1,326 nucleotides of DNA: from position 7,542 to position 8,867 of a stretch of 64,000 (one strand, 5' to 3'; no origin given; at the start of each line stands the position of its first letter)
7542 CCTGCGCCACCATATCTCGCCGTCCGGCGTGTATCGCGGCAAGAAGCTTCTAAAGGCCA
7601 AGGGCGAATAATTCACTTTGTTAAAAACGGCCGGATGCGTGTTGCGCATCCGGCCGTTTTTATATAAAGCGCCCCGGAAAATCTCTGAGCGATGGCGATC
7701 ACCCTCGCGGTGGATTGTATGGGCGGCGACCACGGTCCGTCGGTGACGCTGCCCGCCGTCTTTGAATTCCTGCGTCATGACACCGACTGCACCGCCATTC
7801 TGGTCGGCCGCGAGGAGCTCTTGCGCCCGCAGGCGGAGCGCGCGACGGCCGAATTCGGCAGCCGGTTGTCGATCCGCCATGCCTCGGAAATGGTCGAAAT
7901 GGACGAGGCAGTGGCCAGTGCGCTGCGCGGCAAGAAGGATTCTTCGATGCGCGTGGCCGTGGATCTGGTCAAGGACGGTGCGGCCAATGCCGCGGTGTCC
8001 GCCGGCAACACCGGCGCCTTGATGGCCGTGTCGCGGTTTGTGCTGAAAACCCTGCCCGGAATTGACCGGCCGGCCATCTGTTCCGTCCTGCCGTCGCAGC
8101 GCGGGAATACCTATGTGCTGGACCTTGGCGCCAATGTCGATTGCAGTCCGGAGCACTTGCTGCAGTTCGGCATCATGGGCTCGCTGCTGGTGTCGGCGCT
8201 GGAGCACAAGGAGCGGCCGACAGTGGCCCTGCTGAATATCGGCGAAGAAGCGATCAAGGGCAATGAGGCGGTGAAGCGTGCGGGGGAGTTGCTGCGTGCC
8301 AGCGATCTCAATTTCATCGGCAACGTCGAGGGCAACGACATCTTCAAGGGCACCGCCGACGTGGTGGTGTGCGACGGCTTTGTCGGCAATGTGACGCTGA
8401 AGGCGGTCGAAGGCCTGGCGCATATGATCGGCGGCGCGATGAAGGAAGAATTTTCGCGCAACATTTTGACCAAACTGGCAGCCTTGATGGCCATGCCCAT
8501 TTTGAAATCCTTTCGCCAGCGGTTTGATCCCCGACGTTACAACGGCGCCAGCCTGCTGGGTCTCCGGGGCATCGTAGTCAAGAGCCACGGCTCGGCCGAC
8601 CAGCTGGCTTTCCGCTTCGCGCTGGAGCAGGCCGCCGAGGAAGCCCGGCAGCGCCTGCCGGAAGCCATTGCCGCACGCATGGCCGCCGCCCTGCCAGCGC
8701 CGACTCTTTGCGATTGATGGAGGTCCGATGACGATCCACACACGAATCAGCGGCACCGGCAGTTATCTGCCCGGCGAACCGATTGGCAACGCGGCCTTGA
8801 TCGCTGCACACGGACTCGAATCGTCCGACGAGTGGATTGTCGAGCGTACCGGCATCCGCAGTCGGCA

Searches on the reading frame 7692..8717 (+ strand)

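Call 30: search_protein_families(library=ncbifam, max_evalue=1e-30, proteins=[window:7692-8717:+])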
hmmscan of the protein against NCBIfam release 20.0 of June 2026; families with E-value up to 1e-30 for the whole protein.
window:7692-8717:+ (341 aa): 3 families
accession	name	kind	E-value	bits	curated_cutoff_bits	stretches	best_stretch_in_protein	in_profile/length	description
TIGR00182.1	plsX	equivalog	5.3e-112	374.3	243.4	1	4-333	2-330/337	phosphate acyltransferase PlsX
NF010419.0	PRK13845.1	equivalog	1e-64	219.1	729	1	3-318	98-421/440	putative glycerol-3-phosphate acyltransferase PlsX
NF010420.0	PRK13846.1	equivalog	1.1e-53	182.6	536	1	1-330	1-315/316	phosphate acyltransferase PlsX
